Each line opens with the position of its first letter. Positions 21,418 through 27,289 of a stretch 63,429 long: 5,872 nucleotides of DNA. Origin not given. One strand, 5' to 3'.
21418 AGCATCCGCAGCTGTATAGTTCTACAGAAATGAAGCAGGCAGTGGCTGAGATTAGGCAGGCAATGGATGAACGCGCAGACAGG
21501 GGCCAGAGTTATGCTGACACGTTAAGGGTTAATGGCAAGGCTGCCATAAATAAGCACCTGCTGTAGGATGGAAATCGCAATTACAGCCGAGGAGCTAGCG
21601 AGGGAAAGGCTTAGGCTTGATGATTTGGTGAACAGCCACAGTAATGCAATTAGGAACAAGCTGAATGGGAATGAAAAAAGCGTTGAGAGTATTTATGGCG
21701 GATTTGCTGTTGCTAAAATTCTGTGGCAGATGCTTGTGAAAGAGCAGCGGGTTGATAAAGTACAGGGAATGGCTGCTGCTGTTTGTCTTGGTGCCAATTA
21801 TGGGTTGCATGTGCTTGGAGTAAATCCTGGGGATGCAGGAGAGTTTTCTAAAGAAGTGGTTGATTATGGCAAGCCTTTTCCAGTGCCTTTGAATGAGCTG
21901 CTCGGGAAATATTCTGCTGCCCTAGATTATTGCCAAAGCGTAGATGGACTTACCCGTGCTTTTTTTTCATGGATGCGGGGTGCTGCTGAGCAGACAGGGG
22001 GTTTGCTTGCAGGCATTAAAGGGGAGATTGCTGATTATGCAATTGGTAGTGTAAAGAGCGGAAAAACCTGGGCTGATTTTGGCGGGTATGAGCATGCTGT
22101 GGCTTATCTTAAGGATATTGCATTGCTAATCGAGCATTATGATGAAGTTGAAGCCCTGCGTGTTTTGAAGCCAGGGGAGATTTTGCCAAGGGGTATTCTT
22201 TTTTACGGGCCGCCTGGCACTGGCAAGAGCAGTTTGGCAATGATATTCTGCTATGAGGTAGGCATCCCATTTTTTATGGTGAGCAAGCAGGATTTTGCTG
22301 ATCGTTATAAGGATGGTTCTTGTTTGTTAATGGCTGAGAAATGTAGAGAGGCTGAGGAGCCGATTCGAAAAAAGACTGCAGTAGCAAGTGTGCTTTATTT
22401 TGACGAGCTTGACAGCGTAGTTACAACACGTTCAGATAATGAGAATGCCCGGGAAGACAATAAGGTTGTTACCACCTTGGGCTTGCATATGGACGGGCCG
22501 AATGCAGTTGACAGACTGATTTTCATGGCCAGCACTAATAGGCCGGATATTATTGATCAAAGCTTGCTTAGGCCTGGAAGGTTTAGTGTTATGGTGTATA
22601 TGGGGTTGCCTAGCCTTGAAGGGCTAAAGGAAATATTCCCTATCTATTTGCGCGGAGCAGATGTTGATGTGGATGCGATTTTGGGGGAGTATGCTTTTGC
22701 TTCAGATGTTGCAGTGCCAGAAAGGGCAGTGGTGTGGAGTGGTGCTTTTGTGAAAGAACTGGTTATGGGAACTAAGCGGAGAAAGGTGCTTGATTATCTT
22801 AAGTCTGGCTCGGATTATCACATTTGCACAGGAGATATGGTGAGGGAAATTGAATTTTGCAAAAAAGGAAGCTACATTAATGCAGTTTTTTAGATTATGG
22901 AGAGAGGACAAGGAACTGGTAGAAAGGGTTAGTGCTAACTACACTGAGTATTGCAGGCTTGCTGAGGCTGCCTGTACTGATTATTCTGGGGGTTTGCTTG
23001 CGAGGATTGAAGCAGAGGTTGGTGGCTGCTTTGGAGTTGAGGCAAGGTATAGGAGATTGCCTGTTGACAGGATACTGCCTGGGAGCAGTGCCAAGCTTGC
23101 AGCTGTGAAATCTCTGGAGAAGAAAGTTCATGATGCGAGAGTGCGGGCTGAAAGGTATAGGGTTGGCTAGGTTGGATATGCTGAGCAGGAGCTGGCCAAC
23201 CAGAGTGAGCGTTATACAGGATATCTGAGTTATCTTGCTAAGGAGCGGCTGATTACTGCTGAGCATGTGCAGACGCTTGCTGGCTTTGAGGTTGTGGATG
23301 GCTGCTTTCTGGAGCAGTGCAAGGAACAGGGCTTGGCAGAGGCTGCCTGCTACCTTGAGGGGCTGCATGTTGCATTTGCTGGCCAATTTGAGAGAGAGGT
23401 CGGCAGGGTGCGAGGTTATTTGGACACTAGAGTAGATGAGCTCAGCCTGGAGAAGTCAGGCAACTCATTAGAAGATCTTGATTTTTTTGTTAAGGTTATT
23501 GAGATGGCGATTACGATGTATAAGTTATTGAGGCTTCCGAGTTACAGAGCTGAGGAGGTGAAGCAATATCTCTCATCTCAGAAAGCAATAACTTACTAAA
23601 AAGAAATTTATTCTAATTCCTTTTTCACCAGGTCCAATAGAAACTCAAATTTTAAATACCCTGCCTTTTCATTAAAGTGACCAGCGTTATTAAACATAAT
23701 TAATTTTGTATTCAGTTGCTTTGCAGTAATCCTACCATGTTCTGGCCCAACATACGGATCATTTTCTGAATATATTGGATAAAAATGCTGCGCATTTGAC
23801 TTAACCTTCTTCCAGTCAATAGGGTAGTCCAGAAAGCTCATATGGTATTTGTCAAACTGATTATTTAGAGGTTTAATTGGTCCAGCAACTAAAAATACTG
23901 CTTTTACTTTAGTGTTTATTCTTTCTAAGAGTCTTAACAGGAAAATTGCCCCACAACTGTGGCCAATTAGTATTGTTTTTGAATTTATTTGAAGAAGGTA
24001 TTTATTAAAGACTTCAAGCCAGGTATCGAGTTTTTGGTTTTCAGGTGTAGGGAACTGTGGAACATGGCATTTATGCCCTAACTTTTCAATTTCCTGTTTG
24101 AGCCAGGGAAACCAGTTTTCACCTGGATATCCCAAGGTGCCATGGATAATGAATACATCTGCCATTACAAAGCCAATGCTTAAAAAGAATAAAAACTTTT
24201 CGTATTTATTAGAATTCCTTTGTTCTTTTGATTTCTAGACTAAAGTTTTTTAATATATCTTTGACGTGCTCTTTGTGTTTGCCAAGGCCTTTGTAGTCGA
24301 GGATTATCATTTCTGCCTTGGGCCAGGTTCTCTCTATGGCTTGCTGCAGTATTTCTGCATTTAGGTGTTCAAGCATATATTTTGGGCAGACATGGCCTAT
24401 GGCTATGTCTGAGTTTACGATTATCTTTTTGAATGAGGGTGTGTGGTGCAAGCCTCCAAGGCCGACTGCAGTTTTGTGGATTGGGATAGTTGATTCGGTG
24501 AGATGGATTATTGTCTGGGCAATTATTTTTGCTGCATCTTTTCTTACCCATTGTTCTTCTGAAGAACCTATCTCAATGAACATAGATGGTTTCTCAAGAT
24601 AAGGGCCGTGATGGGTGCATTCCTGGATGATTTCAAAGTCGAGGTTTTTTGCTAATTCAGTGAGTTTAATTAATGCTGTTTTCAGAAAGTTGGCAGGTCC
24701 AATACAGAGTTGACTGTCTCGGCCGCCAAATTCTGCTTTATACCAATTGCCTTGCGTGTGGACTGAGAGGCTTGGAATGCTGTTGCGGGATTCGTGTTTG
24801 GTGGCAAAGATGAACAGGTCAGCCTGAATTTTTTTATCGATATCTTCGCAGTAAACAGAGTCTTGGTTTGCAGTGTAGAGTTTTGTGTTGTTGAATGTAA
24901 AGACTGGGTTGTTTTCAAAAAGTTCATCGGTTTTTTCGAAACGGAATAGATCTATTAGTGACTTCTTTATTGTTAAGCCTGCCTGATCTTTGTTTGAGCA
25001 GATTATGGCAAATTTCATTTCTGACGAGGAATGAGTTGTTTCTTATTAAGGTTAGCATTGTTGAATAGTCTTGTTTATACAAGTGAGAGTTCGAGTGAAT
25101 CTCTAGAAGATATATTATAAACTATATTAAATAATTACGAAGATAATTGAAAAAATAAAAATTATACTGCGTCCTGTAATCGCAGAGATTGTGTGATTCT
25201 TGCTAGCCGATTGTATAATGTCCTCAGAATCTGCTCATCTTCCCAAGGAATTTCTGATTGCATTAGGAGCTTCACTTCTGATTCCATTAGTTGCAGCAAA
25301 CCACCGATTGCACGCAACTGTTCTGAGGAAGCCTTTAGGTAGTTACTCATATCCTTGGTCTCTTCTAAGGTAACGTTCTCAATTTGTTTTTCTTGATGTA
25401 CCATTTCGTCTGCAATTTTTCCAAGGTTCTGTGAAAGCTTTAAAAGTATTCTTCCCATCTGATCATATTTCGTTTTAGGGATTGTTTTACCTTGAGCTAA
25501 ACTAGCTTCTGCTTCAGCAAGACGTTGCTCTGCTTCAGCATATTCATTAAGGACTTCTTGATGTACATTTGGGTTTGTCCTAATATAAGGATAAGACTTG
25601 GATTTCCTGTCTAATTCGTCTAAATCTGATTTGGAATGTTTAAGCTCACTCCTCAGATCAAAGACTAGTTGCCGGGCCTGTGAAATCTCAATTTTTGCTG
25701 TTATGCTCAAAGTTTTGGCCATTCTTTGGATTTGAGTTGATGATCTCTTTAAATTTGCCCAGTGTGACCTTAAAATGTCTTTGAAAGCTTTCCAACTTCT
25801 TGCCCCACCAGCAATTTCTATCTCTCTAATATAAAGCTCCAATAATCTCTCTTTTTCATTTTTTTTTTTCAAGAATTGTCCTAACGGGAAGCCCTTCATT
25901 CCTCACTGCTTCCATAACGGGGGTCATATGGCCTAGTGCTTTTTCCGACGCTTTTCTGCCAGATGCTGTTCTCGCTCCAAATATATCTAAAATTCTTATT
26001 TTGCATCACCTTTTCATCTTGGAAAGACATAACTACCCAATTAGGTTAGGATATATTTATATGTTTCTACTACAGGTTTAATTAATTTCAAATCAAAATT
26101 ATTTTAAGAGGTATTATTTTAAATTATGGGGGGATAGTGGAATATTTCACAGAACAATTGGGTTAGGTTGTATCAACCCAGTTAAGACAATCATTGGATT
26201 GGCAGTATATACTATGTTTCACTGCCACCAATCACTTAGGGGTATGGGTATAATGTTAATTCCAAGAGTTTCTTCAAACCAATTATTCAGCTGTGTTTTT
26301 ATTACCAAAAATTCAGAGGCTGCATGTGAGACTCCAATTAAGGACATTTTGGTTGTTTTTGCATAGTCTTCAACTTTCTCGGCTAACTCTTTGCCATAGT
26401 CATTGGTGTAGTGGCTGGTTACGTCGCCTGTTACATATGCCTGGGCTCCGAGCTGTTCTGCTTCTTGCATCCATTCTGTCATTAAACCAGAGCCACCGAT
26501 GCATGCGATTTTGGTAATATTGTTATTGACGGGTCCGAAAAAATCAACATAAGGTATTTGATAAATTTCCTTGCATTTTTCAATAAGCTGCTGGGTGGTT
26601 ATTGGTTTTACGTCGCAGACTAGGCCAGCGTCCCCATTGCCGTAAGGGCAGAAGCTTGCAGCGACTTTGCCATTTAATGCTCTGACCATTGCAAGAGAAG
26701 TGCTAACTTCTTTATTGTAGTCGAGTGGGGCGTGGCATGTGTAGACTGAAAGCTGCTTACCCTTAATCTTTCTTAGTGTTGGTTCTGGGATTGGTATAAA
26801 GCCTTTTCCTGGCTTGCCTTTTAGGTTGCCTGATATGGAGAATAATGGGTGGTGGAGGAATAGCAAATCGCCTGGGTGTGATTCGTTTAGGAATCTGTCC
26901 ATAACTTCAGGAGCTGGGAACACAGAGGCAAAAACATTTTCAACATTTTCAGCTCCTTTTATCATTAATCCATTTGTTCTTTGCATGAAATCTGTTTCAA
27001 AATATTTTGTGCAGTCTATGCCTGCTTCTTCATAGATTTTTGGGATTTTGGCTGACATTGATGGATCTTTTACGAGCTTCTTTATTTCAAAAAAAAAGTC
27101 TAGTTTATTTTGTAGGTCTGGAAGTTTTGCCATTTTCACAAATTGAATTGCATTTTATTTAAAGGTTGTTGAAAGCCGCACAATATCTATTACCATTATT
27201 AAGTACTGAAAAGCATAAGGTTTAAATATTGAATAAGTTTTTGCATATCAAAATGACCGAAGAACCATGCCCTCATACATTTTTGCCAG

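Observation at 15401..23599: ORFan double operon of secreted, membrane and coiled-coil proteins around a classic AAA+ ATPase: candidate undescribed membrane-associated machine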

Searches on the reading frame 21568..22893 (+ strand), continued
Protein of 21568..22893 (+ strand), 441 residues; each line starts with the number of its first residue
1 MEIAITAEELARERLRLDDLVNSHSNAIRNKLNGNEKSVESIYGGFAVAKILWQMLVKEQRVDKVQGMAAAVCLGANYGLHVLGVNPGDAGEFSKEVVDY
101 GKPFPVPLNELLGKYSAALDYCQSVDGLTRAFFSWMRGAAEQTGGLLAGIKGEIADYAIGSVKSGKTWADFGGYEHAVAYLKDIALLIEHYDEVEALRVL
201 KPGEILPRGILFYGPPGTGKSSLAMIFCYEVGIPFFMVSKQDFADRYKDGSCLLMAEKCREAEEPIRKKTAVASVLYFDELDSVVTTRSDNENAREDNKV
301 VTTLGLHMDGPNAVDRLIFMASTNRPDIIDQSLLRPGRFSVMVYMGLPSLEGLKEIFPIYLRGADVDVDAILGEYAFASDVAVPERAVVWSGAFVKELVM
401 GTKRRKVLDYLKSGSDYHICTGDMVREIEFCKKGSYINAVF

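Call 107: fold_search(model_id=the predicted structure, library=viral)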
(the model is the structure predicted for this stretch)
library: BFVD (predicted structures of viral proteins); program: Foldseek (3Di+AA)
matches with E <= 10: 890; with E <= 0.001: 182
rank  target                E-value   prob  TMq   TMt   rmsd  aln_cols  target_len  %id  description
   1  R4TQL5                7.5e-15  1.00  0.49  0.36   3.0       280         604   26  (no name in the UniProt tables at hand)
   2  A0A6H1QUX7            1.4e-14  1.00  0.48  0.52   6.0       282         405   25  ATPase family protein [Ostreococcus mediterraneus virus 2]
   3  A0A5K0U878            1.4e-14  1.00  0.50  0.38   4.4       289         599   24  CYFA0S28e00188g1_1 [Yasminevirus sp. GU-2018]
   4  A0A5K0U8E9            6.1e-14  1.00  0.49  0.25   6.5       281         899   23  AAA-domain-containing protein [Yasminevirus sp. GU-2018]
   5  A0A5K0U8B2            2.0e-13  1.00  0.48  0.32   4.8       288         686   23  ATP-dependent metallopeptidase FtsH/Yme1/Tma family protein [Yasminevirus sp. GU-2018]
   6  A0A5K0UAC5            2.1e-13  1.00  0.46  0.29   7.1       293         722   22  AAA+ ATPase domain-containing protein [Yasminevirus sp. GU-2018]
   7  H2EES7                6.0e-13  1.00  0.51  0.54   4.6       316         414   20  Putative AAA family ATPase [Moumouvirus sp. 'Monve']
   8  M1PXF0                9.0e-13  1.00  0.49  0.28   4.2       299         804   22  ATPase family protein [Moumouvirus goulette]
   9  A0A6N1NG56            1.2e-12  1.00  0.48  0.35   3.9       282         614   26  Vesicle-fusion atpase [Tupanvirus deep ocean]
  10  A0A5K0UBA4            1.4e-12  1.00  0.47  0.21   5.1       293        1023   22  Vesicle-fusing ATPase-like [Yasminevirus sp. GU-2018]
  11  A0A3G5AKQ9            2.1e-12  1.00  0.45  0.30   8.1       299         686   23  AAA+ ATPase domain-containing protein [Sylvanvirus sp.]
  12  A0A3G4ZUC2            3.3e-12  1.00  0.42  0.34   7.0       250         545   27  Putative AAA family ATPase [Edafosvirus sp.]
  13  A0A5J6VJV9            3.3e-11  1.00  0.44  0.33   4.3       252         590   23  Peptidase family M41 [Megaviridae environmental sample]
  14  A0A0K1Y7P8            3.3e-11  1.00  0.43  0.31  20.7       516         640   15  (no name in the UniProt tables at hand)
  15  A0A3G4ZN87            7.2e-11  1.00  0.39  0.20   8.8       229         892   27  ATP-dependent metallopeptidase FtsH/Yme1/Tma family protein [Terrestrivirus sp.]
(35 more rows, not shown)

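Call 114: search_protein_families(library=pfam, max_evalue=0.1, proteins=[L002:11442-13349:+])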
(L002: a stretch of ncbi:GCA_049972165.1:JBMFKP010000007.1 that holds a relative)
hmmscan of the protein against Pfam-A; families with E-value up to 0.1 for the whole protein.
L002:11442-13349:+ (635 aa): 0 families

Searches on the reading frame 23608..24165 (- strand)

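Call 30: search_protein_families(library=pfam, max_evalue=0.001, proteins=[window:23608-24165:-])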
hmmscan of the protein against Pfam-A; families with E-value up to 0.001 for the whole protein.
window:23608-24165:- (185 aa): 4 families
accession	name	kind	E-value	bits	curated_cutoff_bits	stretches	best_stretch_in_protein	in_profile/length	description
PF06821.19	Ser_hydrolase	-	7.1e-24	85.1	22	1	5-180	2-170/172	Serine hydrolase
PF00561.26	Abhydrolase_1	-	7.2e-09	36.1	25.8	1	6-114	5-126/245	alpha/beta hydrolase fold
PF12697.13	Abhydrolase_6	-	1.4e-05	26.4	26.3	0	4-97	1-95/217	Alpha/beta hydrolase family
PF10230.15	LIDHydrolase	-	8.5e-05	22.9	27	1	53-99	72-122/262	Lipid-droplet associated hydrolase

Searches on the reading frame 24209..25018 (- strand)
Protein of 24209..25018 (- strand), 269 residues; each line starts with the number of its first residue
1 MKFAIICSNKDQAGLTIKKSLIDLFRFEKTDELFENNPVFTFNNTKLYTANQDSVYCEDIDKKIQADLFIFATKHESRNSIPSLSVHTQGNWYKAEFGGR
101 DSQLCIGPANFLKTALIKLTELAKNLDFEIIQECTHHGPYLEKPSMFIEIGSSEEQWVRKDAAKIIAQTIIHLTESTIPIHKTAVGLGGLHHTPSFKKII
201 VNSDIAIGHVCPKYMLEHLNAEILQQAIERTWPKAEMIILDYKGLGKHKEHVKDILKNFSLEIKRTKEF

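Call 30: search_protein_families(library=pfam, max_evalue=0.001, proteins=[window:24209-25018:-])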
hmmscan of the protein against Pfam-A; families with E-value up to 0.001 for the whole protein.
window:24209-25018:- (269 aa): 1 family
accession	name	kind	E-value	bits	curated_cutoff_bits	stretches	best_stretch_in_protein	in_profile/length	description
PF04414.18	tRNA_deacylase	-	1.7e-60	204.5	33.6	1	64-263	3-204/205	D-aminoacyl-tRNA deacylase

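Call 84: find_related_loci(query=A12, collection=genome_contigs, flank=10000)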
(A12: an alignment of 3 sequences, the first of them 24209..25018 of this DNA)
Query A12 (269 aa) in genome_contigs; peptide patterns used: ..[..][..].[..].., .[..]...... (x = any residue, [..] = any of these).
101 stretches matched a pattern; 27 encode a relative of the query (tblastn E <= 1e-3); 27 distinct loci.
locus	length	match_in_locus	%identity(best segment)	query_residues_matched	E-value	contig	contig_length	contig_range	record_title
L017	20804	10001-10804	64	1-269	5e-121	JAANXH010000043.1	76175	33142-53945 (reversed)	MAG: Candidatus Woesearchaeota archaeon isolate SuakinDeep_MAG79_5 MAG795_43, whole genome shotgun sequence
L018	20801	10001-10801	64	1-269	4e-109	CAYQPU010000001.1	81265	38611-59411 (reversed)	MAG TPA_asm: uncultured Methanosarcinales archaeon isolate binchicken_co97_164 genome assembly, contig: NODE_994_length_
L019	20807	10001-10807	58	1-269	1e-108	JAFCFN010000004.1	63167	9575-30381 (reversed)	Candidatus Woesearchaeota archaeon isolate Meg22_1618_Bin_104 Meg22_1618_Bin_104_scaffold_396, whole genome shotgun sequ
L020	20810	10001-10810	57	1-269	1e-102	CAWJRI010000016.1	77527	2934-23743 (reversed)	MAG: uncultured archaeon isolate MFD03726.bin.2.37 genome assembly, contig: contig_53218, whole genome shotgun sequence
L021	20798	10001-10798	57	1-269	6e-102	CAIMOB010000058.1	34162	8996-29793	uncultured archaeon isolate AlinenSediments_bin-2373 genome assembly, contig: bin-2373:58/60, whole genome shotgun seque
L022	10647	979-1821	56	1-269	3e-101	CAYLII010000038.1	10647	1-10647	MAG TPA_asm: uncultured Methanosarcinales archaeon isolate SRP319275_co4_10 genome assembly, contig: NODE_3937_length_10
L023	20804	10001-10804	54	1-269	9e-101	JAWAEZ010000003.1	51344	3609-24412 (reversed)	MAG: Candidatus Woesearchaeota archaeon isolate QQ_201907_bins_197 QQ_201907_bins_197_scaffold_3, whole genome shotgun s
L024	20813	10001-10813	54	1-269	7e-99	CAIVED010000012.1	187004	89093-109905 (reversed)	uncultured archaeon isolate AlinenSediments_bin-0934 genome assembly, contig: bin-0934:12/44, whole genome shotgun seque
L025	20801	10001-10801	54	1-269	2e-97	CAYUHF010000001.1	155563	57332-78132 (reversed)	MAG TPA_asm: uncultured Methanosarcinales archaeon isolate SRP332253_co2_76 genome assembly, contig: NODE_47_length_1555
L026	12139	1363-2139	53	1-266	2e-97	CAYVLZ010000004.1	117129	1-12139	MAG TPA_asm: Candidatus Woesearchaeota archaeon isolate SRP141376_co1_71 genome assembly, contig: NODE_377_length_117129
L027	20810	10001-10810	55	1-269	6e-97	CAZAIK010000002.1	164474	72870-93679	MAG TPA_asm: uncultured Methanosarcinales archaeon isolate SRP141376_co1_293 genome assembly, contig: NODE_169_length_16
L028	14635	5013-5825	55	4-269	2e-96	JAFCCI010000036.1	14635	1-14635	Candidatus Woesearchaeota archaeon isolate AB_3033_Bin_101 AB_3033_Bin_101_scaffold_17392, whole genome shotgun sequence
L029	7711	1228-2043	54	4-269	4e-94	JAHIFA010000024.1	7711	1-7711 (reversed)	MAG: Nanoarchaeota archaeon isolate KR11_0.1_MetaG.mb.55 KR11_0.1_MetaG.mb.55_k141_208658, whole genome shotgun sequence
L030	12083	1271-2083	54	4-269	8e-93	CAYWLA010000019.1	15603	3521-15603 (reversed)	MAG TPA_asm: uncultured Methanosarcinales archaeon isolate SRP178699_co1_467 genome assembly, contig: NODE_4838_length_1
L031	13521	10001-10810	54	4-268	3e-92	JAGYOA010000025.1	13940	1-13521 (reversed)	Candidatus Woesearchaeota archaeon isolate M55A3 25, whole genome shotgun sequence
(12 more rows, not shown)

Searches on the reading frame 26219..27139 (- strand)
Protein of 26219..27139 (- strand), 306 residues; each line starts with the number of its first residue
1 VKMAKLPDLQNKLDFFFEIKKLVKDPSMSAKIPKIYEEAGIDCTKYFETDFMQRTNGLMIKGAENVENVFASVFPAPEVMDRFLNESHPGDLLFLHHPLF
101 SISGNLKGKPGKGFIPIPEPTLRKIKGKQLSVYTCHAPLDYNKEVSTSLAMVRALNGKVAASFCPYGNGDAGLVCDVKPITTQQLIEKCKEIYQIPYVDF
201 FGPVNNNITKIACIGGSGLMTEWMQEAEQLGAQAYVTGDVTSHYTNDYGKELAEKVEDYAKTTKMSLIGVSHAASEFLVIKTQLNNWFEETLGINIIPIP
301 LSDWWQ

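Call 30: search_protein_families(library=pfam, max_evalue=0.001, proteins=[window:26219-27139:-])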
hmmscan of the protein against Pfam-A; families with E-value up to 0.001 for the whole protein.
window:26219-27139:- (306 aa): 1 family
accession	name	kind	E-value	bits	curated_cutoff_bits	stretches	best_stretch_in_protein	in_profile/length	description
PF01784.24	DUF34_NIF3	-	6.9e-24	85.3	23.4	1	55-297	24-248/256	Duf34/NIF3 (NGG1p interacting factor 3)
